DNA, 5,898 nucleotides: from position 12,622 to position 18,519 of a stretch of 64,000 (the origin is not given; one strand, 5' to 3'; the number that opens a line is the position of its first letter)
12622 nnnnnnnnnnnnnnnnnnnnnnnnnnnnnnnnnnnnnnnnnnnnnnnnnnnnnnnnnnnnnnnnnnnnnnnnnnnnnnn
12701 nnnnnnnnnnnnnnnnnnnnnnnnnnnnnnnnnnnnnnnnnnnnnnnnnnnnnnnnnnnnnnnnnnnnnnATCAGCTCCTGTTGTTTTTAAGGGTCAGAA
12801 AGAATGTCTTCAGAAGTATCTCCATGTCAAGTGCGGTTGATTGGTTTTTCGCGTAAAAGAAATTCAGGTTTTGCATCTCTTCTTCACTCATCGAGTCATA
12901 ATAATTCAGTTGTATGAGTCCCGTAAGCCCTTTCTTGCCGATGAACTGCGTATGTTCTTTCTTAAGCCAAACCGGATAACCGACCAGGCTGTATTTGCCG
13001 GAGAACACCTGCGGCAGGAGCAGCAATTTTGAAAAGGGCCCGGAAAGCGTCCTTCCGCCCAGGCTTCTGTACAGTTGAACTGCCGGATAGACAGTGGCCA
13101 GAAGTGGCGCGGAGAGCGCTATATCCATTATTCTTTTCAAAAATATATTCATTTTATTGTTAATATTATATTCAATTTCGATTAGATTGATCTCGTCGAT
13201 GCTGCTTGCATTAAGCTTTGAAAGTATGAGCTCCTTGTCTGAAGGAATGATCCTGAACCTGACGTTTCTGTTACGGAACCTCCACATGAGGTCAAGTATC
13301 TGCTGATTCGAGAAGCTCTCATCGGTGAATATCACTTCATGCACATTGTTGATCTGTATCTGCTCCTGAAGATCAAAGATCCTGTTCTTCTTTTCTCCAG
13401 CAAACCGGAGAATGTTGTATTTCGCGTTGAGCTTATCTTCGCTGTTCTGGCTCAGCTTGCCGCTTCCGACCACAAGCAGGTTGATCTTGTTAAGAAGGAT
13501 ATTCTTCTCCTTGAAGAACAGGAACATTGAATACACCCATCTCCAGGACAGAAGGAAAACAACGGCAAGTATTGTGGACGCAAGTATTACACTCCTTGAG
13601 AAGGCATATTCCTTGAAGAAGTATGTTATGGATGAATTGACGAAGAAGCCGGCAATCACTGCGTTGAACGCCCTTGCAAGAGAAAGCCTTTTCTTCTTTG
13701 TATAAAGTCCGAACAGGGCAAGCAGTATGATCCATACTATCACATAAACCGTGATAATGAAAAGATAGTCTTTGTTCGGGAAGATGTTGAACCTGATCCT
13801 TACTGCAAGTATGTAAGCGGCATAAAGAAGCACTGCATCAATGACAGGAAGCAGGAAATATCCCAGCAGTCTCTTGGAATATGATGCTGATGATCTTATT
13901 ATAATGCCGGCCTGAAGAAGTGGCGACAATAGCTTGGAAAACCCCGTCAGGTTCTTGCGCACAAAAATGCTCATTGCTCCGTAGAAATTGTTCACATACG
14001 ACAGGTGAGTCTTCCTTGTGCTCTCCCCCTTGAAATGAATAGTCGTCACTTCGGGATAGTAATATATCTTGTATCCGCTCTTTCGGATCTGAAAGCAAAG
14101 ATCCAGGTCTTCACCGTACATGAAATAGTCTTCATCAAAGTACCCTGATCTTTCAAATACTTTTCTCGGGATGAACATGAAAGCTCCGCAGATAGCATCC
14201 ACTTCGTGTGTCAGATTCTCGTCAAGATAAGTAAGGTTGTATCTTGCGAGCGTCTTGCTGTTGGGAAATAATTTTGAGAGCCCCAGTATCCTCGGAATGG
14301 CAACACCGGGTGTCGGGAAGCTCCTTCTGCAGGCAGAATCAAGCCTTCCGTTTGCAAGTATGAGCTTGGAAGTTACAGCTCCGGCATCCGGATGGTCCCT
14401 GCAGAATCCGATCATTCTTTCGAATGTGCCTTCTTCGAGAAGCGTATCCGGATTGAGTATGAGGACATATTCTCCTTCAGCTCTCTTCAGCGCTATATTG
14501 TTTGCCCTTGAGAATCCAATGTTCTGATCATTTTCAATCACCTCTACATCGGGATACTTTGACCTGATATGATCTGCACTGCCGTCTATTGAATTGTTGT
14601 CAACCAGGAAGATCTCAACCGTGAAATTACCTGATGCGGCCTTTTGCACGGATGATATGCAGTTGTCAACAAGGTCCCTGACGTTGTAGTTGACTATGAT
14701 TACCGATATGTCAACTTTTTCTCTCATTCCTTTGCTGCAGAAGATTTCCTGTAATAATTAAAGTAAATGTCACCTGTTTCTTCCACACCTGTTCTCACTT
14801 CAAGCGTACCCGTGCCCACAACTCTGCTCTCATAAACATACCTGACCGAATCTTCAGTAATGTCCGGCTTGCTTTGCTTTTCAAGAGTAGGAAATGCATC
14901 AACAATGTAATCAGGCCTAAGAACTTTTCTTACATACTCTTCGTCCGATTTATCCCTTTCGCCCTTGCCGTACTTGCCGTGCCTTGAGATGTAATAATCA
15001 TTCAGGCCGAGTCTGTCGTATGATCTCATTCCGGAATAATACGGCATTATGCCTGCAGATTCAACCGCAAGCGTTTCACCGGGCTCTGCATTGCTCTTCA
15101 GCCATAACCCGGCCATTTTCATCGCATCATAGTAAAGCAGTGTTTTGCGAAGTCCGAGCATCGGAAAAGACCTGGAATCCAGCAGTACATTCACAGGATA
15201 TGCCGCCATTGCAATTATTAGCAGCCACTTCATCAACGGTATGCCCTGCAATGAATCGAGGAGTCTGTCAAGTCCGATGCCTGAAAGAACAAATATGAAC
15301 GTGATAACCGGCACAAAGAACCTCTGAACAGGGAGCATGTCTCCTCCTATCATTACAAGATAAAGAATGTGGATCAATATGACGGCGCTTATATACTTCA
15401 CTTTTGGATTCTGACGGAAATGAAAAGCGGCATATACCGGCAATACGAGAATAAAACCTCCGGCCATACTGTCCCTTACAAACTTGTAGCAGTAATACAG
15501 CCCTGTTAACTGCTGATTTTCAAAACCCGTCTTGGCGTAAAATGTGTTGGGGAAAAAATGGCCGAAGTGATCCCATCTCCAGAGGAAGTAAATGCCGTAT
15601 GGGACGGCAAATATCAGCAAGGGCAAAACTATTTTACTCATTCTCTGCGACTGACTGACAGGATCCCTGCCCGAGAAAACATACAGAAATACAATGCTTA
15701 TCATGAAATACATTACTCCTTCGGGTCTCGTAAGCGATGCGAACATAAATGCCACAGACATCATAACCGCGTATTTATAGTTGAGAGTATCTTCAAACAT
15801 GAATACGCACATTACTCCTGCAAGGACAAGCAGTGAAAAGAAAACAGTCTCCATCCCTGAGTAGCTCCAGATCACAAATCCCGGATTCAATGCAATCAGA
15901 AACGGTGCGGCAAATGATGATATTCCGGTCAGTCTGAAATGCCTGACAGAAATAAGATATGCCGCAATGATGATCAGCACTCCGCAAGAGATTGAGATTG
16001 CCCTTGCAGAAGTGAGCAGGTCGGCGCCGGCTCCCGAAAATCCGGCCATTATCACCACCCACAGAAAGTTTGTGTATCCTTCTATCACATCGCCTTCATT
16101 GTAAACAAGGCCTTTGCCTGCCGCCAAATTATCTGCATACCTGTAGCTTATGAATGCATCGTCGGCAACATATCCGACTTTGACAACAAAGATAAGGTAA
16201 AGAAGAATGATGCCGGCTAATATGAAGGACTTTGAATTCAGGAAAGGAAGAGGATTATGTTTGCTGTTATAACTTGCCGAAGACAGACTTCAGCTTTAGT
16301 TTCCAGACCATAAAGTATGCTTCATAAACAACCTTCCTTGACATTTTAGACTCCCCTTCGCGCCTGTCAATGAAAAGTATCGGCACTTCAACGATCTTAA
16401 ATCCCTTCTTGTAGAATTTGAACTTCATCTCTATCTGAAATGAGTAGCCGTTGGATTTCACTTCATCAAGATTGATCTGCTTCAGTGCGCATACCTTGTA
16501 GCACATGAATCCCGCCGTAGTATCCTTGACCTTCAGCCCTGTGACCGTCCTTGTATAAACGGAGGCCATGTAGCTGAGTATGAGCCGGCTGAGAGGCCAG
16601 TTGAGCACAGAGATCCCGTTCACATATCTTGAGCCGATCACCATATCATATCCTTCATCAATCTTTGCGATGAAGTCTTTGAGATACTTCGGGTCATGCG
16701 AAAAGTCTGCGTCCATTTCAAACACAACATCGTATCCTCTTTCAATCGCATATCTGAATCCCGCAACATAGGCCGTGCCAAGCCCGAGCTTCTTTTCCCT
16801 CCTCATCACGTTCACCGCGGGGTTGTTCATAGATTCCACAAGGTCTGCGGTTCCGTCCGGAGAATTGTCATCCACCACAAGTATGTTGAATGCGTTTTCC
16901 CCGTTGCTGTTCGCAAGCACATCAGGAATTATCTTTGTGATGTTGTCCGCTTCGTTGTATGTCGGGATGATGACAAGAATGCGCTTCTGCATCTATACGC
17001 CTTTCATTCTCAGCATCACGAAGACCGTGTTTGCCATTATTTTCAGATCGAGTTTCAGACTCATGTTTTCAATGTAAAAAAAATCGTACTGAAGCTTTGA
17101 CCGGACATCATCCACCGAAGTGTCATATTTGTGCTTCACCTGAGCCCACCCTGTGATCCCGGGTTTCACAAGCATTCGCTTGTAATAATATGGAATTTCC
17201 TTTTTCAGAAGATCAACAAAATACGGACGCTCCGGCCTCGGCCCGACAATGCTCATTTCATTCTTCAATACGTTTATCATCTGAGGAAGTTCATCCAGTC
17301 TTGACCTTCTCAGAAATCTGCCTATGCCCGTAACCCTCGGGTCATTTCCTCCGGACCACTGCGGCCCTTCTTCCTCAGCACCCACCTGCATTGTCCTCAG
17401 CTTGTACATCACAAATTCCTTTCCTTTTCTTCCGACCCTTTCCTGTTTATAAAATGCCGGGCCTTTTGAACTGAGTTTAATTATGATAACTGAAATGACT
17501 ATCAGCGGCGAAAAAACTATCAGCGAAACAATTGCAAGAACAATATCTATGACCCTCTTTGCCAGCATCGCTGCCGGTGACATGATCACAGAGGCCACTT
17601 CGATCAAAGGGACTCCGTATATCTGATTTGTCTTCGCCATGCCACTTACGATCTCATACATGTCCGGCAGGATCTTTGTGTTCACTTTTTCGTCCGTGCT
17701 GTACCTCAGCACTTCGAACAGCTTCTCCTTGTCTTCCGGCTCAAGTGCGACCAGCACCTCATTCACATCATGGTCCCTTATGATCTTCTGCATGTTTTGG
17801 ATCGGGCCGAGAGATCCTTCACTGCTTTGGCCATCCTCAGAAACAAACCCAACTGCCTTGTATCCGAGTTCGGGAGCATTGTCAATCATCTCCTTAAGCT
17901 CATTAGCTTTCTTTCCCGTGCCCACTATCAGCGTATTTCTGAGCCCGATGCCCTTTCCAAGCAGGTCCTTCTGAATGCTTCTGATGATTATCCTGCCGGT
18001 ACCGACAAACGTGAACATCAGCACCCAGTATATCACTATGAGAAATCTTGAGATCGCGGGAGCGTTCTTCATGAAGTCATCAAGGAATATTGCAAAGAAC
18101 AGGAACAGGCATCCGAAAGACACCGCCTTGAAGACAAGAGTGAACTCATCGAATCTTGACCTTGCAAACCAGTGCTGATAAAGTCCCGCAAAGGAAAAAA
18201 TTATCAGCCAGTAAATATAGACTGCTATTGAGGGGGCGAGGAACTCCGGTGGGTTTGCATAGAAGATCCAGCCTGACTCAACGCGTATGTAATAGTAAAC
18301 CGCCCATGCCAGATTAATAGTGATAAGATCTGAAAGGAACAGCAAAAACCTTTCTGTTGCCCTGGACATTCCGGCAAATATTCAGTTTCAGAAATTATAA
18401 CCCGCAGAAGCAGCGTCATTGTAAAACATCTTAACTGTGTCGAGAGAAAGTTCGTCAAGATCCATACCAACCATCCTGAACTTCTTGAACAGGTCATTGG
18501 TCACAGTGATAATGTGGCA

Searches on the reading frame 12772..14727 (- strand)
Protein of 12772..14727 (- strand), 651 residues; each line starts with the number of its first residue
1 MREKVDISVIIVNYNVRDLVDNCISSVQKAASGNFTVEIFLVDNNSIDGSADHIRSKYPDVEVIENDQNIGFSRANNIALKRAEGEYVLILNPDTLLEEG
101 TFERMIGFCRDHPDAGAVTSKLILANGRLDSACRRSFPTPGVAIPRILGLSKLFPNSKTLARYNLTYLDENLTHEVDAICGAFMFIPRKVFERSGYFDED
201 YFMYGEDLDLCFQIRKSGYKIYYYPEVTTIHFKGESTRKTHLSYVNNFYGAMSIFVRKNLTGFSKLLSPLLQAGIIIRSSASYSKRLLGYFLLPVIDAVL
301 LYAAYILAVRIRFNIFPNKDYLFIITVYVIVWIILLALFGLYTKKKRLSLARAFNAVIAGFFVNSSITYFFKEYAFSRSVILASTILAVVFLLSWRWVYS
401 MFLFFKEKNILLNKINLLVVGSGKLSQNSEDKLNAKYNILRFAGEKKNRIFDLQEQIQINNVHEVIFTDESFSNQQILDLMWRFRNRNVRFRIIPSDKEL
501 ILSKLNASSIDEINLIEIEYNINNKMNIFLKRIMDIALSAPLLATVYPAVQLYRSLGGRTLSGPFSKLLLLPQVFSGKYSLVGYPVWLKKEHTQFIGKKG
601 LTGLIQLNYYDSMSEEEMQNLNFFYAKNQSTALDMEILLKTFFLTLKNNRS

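Call 42: search_protein_families(library=pfam, proteins=[window:12772-14727:-], max_evalue=0.00001)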
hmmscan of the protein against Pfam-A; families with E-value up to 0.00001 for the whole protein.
window:12772-14727:- (651 aa): 4 families
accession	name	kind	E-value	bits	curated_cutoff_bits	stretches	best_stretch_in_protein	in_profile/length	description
PF00535.33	Glycos_transf_2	-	2.2e-21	76.9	23.3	1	8-120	1-114/168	Glycosyl transferase family 2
PF13641.12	Glyco_tranf_2_3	-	1.6e-19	71.2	27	1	7-238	3-218/230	Glycosyltransferase like family 2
PF13632.12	Glyco_trans_2_3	-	9.4e-09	35.8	27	1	172-339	65-196/198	Glycosyl transferase family group 2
PF02397.22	Bac_transf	-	1.2e-08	35.2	27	1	571-646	94-178/179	Bacterial sugar transferase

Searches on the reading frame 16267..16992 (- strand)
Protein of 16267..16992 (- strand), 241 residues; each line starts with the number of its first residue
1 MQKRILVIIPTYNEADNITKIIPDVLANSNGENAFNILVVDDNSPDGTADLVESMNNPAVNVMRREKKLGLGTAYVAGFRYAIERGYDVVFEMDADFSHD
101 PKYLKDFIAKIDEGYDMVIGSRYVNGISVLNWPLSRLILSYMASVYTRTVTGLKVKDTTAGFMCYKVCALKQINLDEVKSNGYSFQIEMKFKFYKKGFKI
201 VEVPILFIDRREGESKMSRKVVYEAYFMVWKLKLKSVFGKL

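Call 42: search_protein_families(library=pfam, proteins=[window:16267-16992:-], max_evalue=0.00001)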
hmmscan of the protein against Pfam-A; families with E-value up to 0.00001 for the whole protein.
window:16267-16992:- (241 aa): 2 families
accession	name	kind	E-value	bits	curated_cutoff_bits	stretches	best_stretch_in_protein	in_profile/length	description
PF00535.33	Glycos_transf_2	-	1.5e-30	106.8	23.3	1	7-170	2-164/168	Glycosyl transferase family 2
PF13641.12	Glyco_tranf_2_3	-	1.9e-07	31.8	27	1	4-208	2-209/230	Glycosyltransferase like family 2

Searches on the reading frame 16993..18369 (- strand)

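Call 42: search_protein_families(library=pfam, proteins=[window:16993-18369:-], max_evalue=0.00001)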
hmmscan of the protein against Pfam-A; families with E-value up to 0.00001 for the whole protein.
window:16993-18369:- (458 aa): 2 families
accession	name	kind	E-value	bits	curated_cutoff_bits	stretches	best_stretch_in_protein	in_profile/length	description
PF02397.22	Bac_transf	-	1.5e-68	230.3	27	1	271-453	1-178/179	Bacterial sugar transferase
PF13727.12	CoA_binding_3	-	2.1e-20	73.9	25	1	60-235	2-175/175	CoA-binding domain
